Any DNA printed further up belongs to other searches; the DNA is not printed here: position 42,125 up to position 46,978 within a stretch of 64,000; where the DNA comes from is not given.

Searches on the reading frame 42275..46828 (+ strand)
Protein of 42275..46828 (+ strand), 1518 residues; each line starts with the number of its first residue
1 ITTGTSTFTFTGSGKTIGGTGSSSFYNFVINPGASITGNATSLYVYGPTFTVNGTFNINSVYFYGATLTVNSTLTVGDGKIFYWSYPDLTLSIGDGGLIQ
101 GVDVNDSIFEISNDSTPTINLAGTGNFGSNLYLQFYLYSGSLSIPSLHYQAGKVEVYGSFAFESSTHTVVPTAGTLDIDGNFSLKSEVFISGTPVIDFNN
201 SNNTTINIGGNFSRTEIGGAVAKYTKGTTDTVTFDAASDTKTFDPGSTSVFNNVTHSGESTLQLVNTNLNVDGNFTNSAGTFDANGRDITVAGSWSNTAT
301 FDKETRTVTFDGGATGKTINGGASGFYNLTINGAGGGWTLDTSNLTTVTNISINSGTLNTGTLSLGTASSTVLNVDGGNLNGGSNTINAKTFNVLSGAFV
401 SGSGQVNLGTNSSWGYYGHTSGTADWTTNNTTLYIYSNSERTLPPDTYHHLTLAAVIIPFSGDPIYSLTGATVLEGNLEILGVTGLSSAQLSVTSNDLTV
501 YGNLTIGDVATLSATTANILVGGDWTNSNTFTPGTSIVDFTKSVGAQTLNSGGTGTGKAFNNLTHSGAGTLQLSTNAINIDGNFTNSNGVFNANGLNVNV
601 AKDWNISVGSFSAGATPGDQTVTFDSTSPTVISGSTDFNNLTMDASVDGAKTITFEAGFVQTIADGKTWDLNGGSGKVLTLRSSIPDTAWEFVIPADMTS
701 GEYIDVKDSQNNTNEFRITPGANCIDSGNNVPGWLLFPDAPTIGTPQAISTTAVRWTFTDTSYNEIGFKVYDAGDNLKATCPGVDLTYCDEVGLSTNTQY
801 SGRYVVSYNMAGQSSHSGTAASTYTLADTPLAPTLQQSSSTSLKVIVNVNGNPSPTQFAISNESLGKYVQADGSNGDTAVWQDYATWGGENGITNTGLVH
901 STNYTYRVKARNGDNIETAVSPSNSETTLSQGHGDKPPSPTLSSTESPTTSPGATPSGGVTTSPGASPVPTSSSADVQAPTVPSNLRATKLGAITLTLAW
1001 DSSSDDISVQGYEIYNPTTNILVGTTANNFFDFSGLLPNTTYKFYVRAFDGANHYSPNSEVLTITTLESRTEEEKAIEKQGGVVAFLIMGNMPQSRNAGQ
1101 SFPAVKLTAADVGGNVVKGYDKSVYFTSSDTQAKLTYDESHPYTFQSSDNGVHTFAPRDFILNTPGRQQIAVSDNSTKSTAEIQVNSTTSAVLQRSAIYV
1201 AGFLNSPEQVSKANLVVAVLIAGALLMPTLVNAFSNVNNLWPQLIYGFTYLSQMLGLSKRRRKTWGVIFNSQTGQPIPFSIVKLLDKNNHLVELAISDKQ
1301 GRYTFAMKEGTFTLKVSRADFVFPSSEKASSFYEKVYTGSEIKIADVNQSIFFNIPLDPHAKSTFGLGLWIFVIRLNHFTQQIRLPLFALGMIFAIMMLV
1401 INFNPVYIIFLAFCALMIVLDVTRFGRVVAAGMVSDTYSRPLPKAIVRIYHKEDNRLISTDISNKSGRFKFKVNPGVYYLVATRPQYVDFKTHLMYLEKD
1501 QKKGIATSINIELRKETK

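Call 36: search_protein_families(library=pfam, proteins=[window:42275-46828:+], max_evalue=0.001)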
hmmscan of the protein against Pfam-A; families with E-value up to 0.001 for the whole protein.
window:42275-46828:+ (1518 aa): 4 families
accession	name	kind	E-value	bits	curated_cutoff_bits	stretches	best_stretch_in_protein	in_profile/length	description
PF13620.12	CarboxypepD_reg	-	9.8e-14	51.9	32.3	2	1432-1503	4-75/82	Carboxypeptidase regulatory-like domain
PF00041.27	fn3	-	1.7e-13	51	25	1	983-1061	3-80/84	Fibronectin type III domain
PF07210.18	DUF1416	-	0.00021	21.6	23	0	1272-1316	28-72/97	Protein of unknown function (DUF1416)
PF11974.14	bMG3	-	0.00026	21.3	34.9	0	1272-1308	23-59/103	Bacterial alpha-2-macroglobulin MG3 domain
